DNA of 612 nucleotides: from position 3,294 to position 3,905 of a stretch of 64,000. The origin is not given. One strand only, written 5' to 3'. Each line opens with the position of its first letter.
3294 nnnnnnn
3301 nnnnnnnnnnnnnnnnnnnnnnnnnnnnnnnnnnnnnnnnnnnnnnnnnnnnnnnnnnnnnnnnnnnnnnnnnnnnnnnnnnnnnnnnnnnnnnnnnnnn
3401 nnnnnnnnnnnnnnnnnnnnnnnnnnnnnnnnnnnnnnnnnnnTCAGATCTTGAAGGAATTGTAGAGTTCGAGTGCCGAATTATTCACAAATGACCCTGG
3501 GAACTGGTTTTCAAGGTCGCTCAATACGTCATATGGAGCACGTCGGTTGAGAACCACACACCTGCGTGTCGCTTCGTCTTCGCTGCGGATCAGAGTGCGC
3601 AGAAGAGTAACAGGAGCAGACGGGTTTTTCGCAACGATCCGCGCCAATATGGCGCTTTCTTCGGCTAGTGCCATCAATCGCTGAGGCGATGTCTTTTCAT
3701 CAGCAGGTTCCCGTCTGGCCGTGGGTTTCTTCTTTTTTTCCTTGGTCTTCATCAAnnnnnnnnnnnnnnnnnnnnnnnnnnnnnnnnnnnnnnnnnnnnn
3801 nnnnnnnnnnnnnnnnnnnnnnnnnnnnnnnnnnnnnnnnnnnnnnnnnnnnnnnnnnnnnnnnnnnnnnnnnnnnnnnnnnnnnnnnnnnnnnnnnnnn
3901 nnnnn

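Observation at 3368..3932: Transposase-less cassette with perfect 40-bp inverted repeats and a 10-bp target duplication, inserted between divergent cobalamin operons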

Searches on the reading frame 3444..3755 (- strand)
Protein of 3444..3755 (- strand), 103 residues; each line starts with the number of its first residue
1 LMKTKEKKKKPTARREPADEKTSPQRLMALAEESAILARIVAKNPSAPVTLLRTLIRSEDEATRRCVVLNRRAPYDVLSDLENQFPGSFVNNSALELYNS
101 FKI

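Call 7: search_protein_families(library=pfam, proteins=[window:3444-3755:-], max_evalue=1)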
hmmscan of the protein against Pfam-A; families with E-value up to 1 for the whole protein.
window:3444-3755:- (103 aa): 2 families
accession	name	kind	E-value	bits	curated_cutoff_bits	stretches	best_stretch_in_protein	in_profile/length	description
PF25591.1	LRV_2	-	1.2e-05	25.7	27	1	14-65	4-55/61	Leucine Rich Repeat Variant domain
PF01816.23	LRV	-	0.11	13.3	21.6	1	39-60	5-26/26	Leucine rich repeat variant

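Call 9: find_homologous_proteins(query=window:3444-3755:-, max_evalue=0.001)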
Query window:3444-3755:- (103 aa): 69 proteins with E <= 0.001 among 80 candidates.
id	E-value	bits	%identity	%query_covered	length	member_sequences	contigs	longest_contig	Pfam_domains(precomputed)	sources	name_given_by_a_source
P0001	2.5e-52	193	94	99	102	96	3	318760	PF25591.2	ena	-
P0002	1.6e-50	187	93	99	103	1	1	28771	-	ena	-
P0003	5.8e-49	182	89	100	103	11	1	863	PF25591.2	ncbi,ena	-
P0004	2.7e-48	180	89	99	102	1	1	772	PF25591.2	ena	-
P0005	5.6e-43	163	83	99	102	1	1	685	PF25591.2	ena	-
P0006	4.3e-42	160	81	99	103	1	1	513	PF25591.2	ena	-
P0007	1.4e-41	158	81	88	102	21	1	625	PF25591.2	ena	-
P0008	1.6e-41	158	80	99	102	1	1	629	PF25591.2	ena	-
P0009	6.1e-39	150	79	98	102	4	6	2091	PF25591.2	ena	-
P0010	3.2e-38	147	77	99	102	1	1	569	PF25591.2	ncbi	-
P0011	1.1e-37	146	76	99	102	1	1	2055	PF25591.2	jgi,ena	-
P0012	1.2e-37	146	76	99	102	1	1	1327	PF25591.2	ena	-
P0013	1.3e-37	146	76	100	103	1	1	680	PF25591.2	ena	-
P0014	1.7e-37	145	76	99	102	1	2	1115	PF25591.2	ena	-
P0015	3.8e-37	144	75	99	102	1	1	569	PF25591.2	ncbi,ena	-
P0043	8.3e-33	130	69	98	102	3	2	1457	PF25591.2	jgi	jgi:hypothetical protein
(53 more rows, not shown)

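Call 17: find_encoding_contigs(protein=window:3444-3755:-, flank=3000, max_places=10)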
Protein window:3444-3755:- (103 aa): no gene with exactly this product is on record in the collection.

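Call 18: find_encoding_contigs(protein=P0001, flank=3000, max_places=10)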
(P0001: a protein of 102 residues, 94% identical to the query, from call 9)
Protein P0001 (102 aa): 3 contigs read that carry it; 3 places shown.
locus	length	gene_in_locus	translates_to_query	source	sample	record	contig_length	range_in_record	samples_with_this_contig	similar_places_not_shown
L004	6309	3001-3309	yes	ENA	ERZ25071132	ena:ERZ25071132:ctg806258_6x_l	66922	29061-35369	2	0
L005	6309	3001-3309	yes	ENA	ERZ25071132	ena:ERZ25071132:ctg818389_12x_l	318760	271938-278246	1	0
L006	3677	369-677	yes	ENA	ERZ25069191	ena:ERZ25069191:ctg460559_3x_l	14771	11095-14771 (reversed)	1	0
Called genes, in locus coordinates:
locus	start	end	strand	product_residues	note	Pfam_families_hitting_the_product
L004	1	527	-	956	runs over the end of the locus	PF04879:Molybdop_Fe4S4, PF00384:Molybdopterin, PF01568:Molydop_binding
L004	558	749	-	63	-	-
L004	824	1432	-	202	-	PF02613:Nitrate_red_del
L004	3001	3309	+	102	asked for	PF25591:LRV_2 (weak)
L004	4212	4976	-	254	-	PF01695:IstB_IS21, PF00308:Bac_DnaA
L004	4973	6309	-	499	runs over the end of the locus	PF22483:Mu-transpos_C_2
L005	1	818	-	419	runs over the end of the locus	PF07690:MFS_1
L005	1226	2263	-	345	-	PF14294:DUF4372, PF01609:DDE_Tnp_1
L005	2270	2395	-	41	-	PF14294:DUF4372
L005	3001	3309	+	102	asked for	PF25591:LRV_2 (weak)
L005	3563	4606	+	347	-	PF05598:DUF772, PF01609:DDE_Tnp_1, PF13612:DDE_Tnp_1_3 (weak)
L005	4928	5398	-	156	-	PF13358:DDE_3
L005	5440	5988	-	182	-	PF13551:HTH_29, PF13565:HTH_32, PF13592:HTH_33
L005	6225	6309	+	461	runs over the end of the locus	PF13701:DDE_Tnp_1_4, PF01609:DDE_Tnp_1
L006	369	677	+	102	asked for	PF25591:LRV_2 (weak)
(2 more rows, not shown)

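Call 26: find_related_loci(query=A1, collection=metagenome_contigs, flank=3000)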
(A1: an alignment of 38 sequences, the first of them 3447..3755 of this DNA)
Query A1 (103 aa) in metagenome_contigs; peptide patterns used: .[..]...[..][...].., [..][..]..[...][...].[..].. (x = any residue, [..] = any of these).
399 stretches matched a pattern; 73 encode a relative of the query (tblastn E <= 1e-3); 73 distinct loci.
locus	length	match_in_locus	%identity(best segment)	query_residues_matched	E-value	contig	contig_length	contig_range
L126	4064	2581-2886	77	2-103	4e-46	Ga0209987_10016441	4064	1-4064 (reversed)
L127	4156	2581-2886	77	2-103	4e-46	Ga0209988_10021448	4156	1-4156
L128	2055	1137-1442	76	2-103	1e-45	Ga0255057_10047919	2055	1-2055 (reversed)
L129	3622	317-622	76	2-103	9e-45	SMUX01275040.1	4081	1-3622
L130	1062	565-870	75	2-103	1e-45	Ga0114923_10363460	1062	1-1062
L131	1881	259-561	75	2-102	3e-44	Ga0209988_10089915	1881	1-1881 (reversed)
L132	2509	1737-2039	75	2-103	1e-43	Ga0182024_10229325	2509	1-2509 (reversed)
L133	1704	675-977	75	2-102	2e-44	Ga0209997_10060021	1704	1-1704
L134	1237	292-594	73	2-102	2e-45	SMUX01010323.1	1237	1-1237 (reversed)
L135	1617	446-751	75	2-103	4e-44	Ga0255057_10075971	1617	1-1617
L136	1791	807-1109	71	2-102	2e-43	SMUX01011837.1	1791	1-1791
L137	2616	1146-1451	73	2-103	6e-43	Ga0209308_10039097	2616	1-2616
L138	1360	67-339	78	13-103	3e-44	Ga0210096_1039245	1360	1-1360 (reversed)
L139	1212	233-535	72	2-102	6e-44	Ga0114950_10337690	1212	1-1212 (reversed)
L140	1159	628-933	72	1-102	5e-44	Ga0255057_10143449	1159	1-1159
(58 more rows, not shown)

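Call 31: search_protein_representatives(alignment_id=A1)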
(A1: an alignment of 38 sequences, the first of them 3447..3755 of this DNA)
Query: 38 sequences, 102 profile positions. Proteins with E-value up to 0.001 (for the whole library): 4079; up to 1e-10: 1183; up to 1e-30: 117. The best 150 are listed.
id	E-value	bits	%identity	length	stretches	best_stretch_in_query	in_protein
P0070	2.7e-83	290.7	-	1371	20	4-97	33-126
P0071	3.6e-56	203.7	-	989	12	7-97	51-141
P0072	5.3e-56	203.1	-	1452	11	8-96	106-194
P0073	6.3e-56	202.9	-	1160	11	7-95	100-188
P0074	5.3e-55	199.9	-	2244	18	14-100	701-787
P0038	3.9e-54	197.1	-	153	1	2-101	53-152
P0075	1.8e-52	191.8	-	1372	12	13-96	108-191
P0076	1.0e-51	189.4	-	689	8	7-96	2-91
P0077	5.3e-51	187.1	-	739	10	14-95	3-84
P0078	6.0e-51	186.9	-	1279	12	10-96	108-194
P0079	1.1e-50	186.0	-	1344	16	16-96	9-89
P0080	2.6e-50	184.9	-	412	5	14-95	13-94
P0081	5.3e-50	183.9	-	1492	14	16-95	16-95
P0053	9.0e-50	183.1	-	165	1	1-95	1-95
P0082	6.6e-49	180.4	-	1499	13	13-94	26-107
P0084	4.9e-48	177.6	-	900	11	1-91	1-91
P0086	1.5e-46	172.8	-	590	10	13-94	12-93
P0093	1.1e-43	163.6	-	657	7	12-94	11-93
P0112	3.0e-39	149.4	-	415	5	11-94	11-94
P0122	9.1e-38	144.6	-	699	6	12-93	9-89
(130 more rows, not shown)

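Call 32: search_protein_families(library=pfam, proteins=[P0070, P0071, P0073, P0076, P0080, P0086, P0093, P0084, P0112, P0122], max_evalue=0.001)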
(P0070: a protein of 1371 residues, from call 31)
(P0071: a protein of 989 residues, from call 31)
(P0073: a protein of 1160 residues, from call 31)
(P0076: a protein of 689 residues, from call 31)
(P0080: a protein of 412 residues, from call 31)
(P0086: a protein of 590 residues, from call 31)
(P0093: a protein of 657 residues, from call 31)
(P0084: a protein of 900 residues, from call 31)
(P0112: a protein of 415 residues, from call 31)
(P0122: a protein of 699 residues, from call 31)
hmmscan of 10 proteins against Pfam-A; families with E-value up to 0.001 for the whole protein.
P0070 (1371 aa): 8 families
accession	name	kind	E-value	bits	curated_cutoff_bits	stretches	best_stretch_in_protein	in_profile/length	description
PF01816.23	LRV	-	9.9e-114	364.7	21.6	0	957-980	2-25/26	Leucine rich repeat variant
PF25591.1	LRV_2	-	2.4e-54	181.6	27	2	42-97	4-59/61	Leucine Rich Repeat Variant domain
PF02985.28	HEAT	-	6.8e-32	106.9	23.5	0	606-626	2-22/31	HEAT repeat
PF13646.12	HEAT_2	-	1.8e-20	73.4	27.7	0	556-626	4-85/88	HEAT repeats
PF12096.13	DUF3572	-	9.3e-18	64.7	25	0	518-543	37-62/84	Protein of unknown function (DUF3572)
PF10098.14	DUF2336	-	3.9e-11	43.3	34.6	0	921-1022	17-122/262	Uncharacterised protein conserved in bacteria (DUF2336)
PF25515.1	Arm_PDR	-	7.5e-07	29.8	27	0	475-493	101-119/145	Plastid division regulator ARM repeat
PF19866.4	DUF6339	-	3.2e-06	27.5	23.2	0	755-830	79-158/175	Family of unknown function (DUF6339)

P0071 (989 aa): 5 families
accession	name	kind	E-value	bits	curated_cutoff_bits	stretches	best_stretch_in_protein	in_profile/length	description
PF01816.23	LRV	-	1.7e-67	219.7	21.6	0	585-608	2-25/26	Leucine rich repeat variant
PF25591.1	LRV_2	-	1.9e-35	121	27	2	56-112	3-59/61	Leucine Rich Repeat Variant domain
PF02985.28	HEAT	-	9.5e-21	72.4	23.5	0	794-811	5-22/31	HEAT repeat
PF13646.12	HEAT_2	-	2.2e-14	53.9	27.7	0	758-836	11-84/88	HEAT repeats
PF10098.14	DUF2336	-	4.5e-06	26.8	34.6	0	354-403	19-68/262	Uncharacterised protein conserved in bacteria (DUF2336)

P0073 (1160 aa): 5 families
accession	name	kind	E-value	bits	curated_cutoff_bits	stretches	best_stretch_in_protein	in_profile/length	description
PF01816.23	LRV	-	4e-54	177.8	21.6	1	931-954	2-25/26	Leucine rich repeat variant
PF25591.1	LRV_2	-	5.6e-39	132.4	27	4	106-156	4-54/61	Leucine Rich Repeat Variant domain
PF05406.20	WGR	-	1.2e-17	64.2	22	1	8-71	5-75/79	WGR domain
PF02985.28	HEAT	-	6.9e-07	29.4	23.5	0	1126-1152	2-27/31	HEAT repeat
PF13646.12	HEAT_2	-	4e-06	27.4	27.7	0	1078-1149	10-87/88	HEAT repeats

P0076 (689 aa): 4 families
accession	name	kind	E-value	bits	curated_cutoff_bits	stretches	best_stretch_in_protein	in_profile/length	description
PF01816.23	LRV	-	8.6e-47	154.8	21.6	1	307-329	3-25/26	Leucine rich repeat variant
PF25591.1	LRV_2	-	2.7e-42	143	27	3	9-61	5-57/61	Leucine Rich Repeat Variant domain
PF09280.16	XPC-binding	-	6.5e-07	29.3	26.4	0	305-336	11-42/57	XPC-binding domain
PF13646.12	HEAT_2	-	0.00036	21.2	27.7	0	521-546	28-52/88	HEAT repeats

P0080 (412 aa): 3 families
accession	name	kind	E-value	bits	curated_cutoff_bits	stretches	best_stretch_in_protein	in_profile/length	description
PF01816.23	LRV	-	2.6e-42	140.7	21.6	0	295-316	1-22/26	Leucine rich repeat variant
PF25591.1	LRV_2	-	9e-31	106.1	27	3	119-163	6-50/61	Leucine Rich Repeat Variant domain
PF00834.25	Ribul_P_3_epim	-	0.00048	20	21.1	0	346-373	103-130/198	Ribulose-phosphate 3 epimerase family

P0086 (590 aa): 7 families
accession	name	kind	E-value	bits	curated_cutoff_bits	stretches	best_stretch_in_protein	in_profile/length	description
PF01816.23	LRV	-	7.4e-74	239.6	21.6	6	436-460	2-26/26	Leucine rich repeat variant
PF25591.1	LRV_2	-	1.9e-37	127.5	27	4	363-416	6-58/61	Leucine Rich Repeat Variant domain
PF02985.28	HEAT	-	1.2e-12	47.2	23.5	0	373-391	4-22/31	HEAT repeat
PF13646.12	HEAT_2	-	9.2e-12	45.5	27.7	0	450-494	3-52/88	HEAT repeats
PF09280.16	XPC-binding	-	1.4e-09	37.9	26.4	0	410-432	12-34/57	XPC-binding domain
PF18014.7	Acetyltransf_18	-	1.1e-06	28.9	22.7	0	415-459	56-101/124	Acetyltransferase (GNAT) domain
PF10098.14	DUF2336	-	0.00069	19.6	34.6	0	350-458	19-131/262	Uncharacterised protein conserved in bacteria (DUF2336)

P0093 (657 aa): 7 families
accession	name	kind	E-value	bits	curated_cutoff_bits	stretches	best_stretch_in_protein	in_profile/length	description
PF01816.23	LRV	-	3.9e-49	162.1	21.6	0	279-300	3-24/26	Leucine rich repeat variant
PF25591.1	LRV_2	-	7.1e-33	112.8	27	3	11-65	3-57/61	Leucine Rich Repeat Variant domain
PF02985.28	HEAT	-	2.2e-13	49.5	23.5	0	240-260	3-23/31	HEAT repeat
PF13646.12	HEAT_2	-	6.4e-12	46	27.7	0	488-537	28-83/88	HEAT repeats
PF09280.16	XPC-binding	-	3e-06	27.2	26.4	0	304-332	12-40/57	XPC-binding domain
PF10098.14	DUF2336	-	3.6e-06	27.1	34.6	0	268-390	17-143/262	Uncharacterised protein conserved in bacteria (DUF2336)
PF08713.17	DNA_alkylation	-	2.3e-05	24.6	21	0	206-281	106-173/213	DNA alkylation repair enzyme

P0084 (900 aa): 6 families
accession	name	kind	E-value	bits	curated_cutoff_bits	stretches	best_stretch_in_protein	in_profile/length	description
PF01816.23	LRV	-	6.2e-64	208.5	21.6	3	749-773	2-26/26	Leucine rich repeat variant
PF25591.1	LRV_2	-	2.3e-33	114.4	27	1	13-68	4-59/61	Leucine Rich Repeat Variant domain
PF13646.12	HEAT_2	-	3.2e-05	24.6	27.7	0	645-687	4-52/88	HEAT repeats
PF02985.28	HEAT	-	4.4e-05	23.8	23.5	0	670-687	4-21/31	HEAT repeat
PF10098.14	DUF2336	-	9.6e-05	22.4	34.6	0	739-787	17-65/262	Uncharacterised protein conserved in bacteria (DUF2336)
PF00834.25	Ribul_P_3_epim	-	0.00014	21.8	21.1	0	588-658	93-158/198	Ribulose-phosphate 3 epimerase family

P0112 (415 aa): 5 families
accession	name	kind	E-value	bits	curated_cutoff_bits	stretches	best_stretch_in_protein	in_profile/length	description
PF01816.23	LRV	-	1.3e-35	119.8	21.6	1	348-370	2-24/26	Leucine rich repeat variant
PF25591.1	LRV_2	-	5.6e-20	71.5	27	2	12-66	3-57/61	Leucine Rich Repeat Variant domain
PF02985.28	HEAT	-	1.5e-09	37.6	23.5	0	362-384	3-25/31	HEAT repeat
PF09280.16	XPC-binding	-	2.9e-06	27.3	26.4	0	348-370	12-34/57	XPC-binding domain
PF13646.12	HEAT_2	-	7.1e-06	26.7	27.7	0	337-383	4-55/88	HEAT repeats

P0122 (699 aa): 6 families
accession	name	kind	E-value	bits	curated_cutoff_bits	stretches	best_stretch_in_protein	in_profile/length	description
PF01816.23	LRV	-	3e-72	234.6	21.6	5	318-342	2-26/26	Leucine rich repeat variant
PF25591.1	LRV_2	-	1.8e-23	82.7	27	1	11-63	5-58/61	Leucine Rich Repeat Variant domain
PF02985.28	HEAT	-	2.3e-18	64.9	23.5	0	228-247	3-22/31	HEAT repeat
PF13646.12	HEAT_2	-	1.3e-10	41.8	27.7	0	282-325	4-53/88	HEAT repeats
PF10098.14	DUF2336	-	7.5e-05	22.7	34.6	0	308-491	17-194/262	Uncharacterised protein conserved in bacteria (DUF2336)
PF09280.16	XPC-binding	-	0.00016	21.7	26.4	0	419-443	9-33/57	XPC-binding domain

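Call 33: predict_structure(alignment_id=A1)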
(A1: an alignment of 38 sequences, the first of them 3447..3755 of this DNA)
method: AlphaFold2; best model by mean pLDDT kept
length: 103 residues; sequences in the alignment: 38
mean_pLDDT: 79.1   pTM: 0.57
mean pLDDT of the five models: 79.1, 78.2, 74.9, 72.7, 62.7
residues with pLDDT >= 90: 13; 70-90: 67; 50-70: 9; < 50: 14
segments of 3 or more residues with pLDDT < 50: 1-9, 13-16
pLDDT, mean of each block of 10 residues (from residue 1): 48 50 81 89 88 87 88 88 89 84 77
secondary structure, 60 per line:
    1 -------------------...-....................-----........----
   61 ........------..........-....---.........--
elements in order: H24-43 H49-56 H61-68 H75-84 H86-89 H93-101

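Call 41: fold_search(model_id=the predicted structure, library=pdb)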
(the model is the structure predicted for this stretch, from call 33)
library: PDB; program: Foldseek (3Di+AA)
matches with E <= 10: 147; with E <= 0.001: 0
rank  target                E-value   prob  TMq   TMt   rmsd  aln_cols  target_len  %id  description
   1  6tbl_B                1.1e+00  0.14  0.21  0.19   8.7        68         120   18  Crystal structure of MMS19(CTD)-CIAO1-CIAO2B CIA targeting complex (released 2020-07-29)
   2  6tbl_A                1.6e+00  0.10  0.21  0.19  10.2        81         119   17  Crystal structure of MMS19(CTD)-CIAO1-CIAO2B CIA targeting complex (released 2020-07-29)
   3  6tc0_F                1.9e+00  0.06  0.18  0.03  12.0        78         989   17  Crystal structure of MMS19-CIAO1-CIAO2B CIA targeting complex (released 2020-07-29)
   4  3sl9_A                2.3e+00  0.12  0.27  0.19   7.6        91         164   14  X-ray structure of Beta catenin in complex with Bcl9 (released 2012-02-29)
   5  4rv1_D                2.3e+00  0.09  0.24  0.09   6.8        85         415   14  Crystal Structure of Engineered Protein. Northeast Structural Genomics Consortium (NESG) Target OR497. (released 2014-12-10)
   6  2qk2                  2.4e+00  0.12  0.26  0.16   6.2        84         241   13  Structural Basis of Microtubule Plus End Tracking by XMAP215, CLIP-170 and EB1 (released 2007-10-02)
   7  4l7m_A                2.4e+00  0.11  0.23  0.12   7.0        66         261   20  Crystal structure of the archaeal HEAT-like repeats protein TON_1937 from Thermococcus onnurineus NA1 (released 2013-07-10)
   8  3sla_B                2.5e+00  0.14  0.33  0.24   6.3        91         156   13  X-ray structure of first four repeats of human beta-catenin (released 2012-02-29)
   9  7sqc_G1               2.7e+00  0.20  0.29  0.09   5.5        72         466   17  Ciliary C1 central pair apparatus isolated from Chlamydomonas reinhardtii (released 2022-04-13)
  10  7sqc_H1               2.7e+00  0.16  0.34  0.12   6.2        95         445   17  Ciliary C1 central pair apparatus isolated from Chlamydomonas reinhardtii (released 2022-04-13)
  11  6drh_F                2.7e+00  0.06  0.19  0.13  10.2        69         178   12  ADP-ribosyltransferase toxin/immunity pair (released 2018-10-31)
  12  7sqc_J2               2.8e+00  0.18  0.34  0.09   9.1        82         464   20  Ciliary C1 central pair apparatus isolated from Chlamydomonas reinhardtii (released 2022-04-13)
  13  7z0g_C                3.0e+00  0.16  0.31  0.17   6.4        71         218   17  CPAP:TUBULIN:IE5 ALPHAREP COMPLEX P1 SPACE GROUP (released 2022-04-13)
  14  8whl_C                3.0e+00  0.08  0.22  0.14   7.6        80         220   14  Crystal structure of CLASP2 in complex with CENP-E (released 2024-08-28)
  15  7sqc_H3               3.2e+00  0.21  0.36  0.10   6.8        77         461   18  Ciliary C1 central pair apparatus isolated from Chlamydomonas reinhardtii (released 2022-04-13)
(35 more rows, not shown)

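Call 68: search_protein_families(library=padloc, proteins=[window:3447-3755:-, P0011, P0043], max_evalue=1)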
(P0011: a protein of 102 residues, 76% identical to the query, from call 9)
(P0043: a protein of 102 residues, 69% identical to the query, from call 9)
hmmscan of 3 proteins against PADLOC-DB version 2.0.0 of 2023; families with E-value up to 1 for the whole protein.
window:3447-3755:- (103 aa): 0 families

P0011 (102 aa): 0 families

P0043 (102 aa): 0 families

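Call 69: search_protein_families(library=ncbifam, proteins=[window:3447-3755:-, P0011, P0043], max_evalue=1)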
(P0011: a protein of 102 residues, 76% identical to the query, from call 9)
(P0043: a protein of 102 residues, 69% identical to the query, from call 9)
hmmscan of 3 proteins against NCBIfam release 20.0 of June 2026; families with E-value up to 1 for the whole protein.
window:3447-3755:- (103 aa): 0 families

P0011 (102 aa): 1 family
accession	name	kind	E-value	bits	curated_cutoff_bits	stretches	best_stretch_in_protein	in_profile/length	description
NF003593.1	PRK05255.1-1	equivalog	0.045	13.8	70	1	12-64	84-136/155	ribosome biogenesis factor YjgA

P0043 (102 aa): 0 families

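Call 70: search_protein_families(library=phrogs, proteins=[window:3447-3755:-, P0011, P0043], max_evalue=1)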
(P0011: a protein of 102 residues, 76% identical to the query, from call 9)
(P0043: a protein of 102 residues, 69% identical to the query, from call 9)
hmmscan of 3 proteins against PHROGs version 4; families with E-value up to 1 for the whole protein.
window:3447-3755:- (103 aa): 2 families
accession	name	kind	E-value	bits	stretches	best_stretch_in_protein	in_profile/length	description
phrog_24127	-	unknown function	0.024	15.6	1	4-95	61-153/219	-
phrog_35954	-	unknown function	0.4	11.1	1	28-72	238-282/304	-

P0011 (102 aa): 0 families

P0043 (102 aa): 0 families
